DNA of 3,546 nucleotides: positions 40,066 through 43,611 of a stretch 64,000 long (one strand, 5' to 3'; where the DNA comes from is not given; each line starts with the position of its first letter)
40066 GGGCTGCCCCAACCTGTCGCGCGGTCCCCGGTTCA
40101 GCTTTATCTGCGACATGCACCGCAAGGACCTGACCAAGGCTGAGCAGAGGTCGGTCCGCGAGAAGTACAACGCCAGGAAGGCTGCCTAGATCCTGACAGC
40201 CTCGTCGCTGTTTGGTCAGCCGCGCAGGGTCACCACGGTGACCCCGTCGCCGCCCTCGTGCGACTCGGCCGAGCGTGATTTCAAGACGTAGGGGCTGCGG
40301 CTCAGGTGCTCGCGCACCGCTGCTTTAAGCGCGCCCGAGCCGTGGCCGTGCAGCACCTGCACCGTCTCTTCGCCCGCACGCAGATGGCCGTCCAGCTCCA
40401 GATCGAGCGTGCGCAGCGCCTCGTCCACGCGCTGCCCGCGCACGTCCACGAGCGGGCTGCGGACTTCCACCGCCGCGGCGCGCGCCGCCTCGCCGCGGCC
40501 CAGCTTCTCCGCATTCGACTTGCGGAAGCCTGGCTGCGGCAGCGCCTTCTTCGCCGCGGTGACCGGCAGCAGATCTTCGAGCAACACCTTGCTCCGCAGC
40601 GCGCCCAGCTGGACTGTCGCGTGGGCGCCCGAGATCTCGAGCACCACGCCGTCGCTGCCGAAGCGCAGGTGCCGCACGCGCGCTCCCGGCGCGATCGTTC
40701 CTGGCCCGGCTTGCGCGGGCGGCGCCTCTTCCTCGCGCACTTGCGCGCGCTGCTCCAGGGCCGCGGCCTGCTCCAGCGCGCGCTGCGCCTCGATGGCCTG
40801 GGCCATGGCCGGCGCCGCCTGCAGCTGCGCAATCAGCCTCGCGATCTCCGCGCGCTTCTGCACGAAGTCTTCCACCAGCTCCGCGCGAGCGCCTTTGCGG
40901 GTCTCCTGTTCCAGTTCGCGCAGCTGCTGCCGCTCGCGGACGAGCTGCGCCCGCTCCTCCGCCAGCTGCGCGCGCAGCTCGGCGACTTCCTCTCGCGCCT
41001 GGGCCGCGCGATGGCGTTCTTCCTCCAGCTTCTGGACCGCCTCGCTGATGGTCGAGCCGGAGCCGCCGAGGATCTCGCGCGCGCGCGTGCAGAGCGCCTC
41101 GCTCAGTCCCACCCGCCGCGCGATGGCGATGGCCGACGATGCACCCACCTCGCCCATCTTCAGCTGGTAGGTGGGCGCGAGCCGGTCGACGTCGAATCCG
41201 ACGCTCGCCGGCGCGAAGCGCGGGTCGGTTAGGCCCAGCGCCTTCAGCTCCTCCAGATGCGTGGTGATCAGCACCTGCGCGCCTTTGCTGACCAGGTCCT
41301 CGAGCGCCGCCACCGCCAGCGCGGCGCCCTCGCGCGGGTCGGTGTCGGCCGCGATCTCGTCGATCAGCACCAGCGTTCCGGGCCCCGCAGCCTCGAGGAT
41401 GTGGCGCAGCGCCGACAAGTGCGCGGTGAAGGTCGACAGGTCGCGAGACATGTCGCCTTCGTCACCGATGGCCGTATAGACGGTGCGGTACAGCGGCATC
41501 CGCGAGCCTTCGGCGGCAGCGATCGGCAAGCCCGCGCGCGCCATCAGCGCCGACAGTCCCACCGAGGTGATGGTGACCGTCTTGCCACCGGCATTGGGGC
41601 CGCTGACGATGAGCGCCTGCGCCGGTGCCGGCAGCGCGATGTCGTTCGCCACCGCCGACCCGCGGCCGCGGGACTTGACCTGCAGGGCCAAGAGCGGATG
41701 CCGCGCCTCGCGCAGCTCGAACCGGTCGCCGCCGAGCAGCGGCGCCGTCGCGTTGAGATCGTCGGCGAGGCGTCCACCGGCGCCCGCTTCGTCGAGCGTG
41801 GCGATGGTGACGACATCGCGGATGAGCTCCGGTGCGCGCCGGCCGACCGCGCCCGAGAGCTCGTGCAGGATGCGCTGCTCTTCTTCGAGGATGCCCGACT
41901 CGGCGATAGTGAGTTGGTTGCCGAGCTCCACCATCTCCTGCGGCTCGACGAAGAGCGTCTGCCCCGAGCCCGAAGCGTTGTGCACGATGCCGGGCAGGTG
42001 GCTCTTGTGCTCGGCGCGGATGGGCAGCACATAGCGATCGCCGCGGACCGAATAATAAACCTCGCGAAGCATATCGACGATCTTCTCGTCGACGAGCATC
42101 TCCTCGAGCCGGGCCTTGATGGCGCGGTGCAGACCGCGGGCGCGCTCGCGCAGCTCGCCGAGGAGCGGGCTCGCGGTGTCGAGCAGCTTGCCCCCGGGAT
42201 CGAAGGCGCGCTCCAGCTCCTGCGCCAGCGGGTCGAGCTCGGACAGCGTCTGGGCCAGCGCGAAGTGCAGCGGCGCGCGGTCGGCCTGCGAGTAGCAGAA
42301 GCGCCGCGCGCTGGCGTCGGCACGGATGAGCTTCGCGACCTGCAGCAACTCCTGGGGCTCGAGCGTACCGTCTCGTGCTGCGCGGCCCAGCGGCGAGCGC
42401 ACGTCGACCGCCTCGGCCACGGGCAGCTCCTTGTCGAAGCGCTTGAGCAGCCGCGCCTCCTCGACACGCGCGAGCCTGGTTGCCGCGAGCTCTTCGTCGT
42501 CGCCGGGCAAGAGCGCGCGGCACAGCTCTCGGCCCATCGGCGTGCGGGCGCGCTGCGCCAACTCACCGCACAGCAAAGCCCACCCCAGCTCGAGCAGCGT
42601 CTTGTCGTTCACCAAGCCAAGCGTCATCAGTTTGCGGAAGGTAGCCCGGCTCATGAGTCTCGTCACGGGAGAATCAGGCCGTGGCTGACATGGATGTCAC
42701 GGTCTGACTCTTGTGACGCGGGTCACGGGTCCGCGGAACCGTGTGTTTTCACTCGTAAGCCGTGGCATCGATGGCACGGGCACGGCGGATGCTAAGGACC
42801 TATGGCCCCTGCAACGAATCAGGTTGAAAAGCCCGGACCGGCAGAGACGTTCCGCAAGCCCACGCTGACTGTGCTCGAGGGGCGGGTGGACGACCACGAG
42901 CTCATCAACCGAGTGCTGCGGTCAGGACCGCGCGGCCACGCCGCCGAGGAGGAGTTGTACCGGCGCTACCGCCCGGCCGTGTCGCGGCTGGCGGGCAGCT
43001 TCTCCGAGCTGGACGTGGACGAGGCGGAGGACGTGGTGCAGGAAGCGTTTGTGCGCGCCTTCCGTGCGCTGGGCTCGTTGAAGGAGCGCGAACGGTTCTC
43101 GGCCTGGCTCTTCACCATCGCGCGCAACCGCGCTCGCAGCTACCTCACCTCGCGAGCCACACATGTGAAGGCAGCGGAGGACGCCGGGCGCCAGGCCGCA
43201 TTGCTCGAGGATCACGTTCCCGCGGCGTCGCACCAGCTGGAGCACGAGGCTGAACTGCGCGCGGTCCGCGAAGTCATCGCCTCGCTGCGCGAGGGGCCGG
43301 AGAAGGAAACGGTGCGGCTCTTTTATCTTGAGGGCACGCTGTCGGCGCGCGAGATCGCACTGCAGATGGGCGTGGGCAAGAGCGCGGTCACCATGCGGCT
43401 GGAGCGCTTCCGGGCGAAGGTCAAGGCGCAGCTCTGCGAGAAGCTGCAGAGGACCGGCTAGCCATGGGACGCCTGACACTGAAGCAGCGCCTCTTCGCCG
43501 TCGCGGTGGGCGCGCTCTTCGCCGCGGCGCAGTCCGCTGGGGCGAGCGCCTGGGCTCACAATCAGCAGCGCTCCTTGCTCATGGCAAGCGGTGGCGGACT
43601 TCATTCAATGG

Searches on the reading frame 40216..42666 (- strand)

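Call 40: search_protein_families(library=pfam, proteins=[window:40216-42666:-], max_evalue=0.00001)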
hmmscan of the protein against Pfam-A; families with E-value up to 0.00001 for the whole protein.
window:40216-42666:- (816 aa): 3 families
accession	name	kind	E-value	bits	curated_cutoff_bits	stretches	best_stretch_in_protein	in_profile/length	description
PF00488.27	MutS_V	-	1.6e-25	90.6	30.2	1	352-533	1-184/188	MutS domain V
PF01713.27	Smr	-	7.2e-21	74.6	25.7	1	740-815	1-77/77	Smr domain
PF20297.4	MSSS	-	3.9e-08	33.3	26.8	1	660-699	1-42/42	MutS2 and Smr-associated SH3 domain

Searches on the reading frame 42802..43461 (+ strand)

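Call 40: search_protein_families(library=pfam, proteins=[window:42802-43461:+], max_evalue=0.00001)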
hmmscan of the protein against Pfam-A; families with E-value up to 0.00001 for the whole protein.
window:42802-43461:+ (219 aa): 1 family
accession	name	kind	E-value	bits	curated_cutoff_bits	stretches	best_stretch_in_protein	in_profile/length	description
PF04542.20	Sigma70_r2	-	1e-17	64.1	24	1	52-119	1-69/71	Sigma-70 region 2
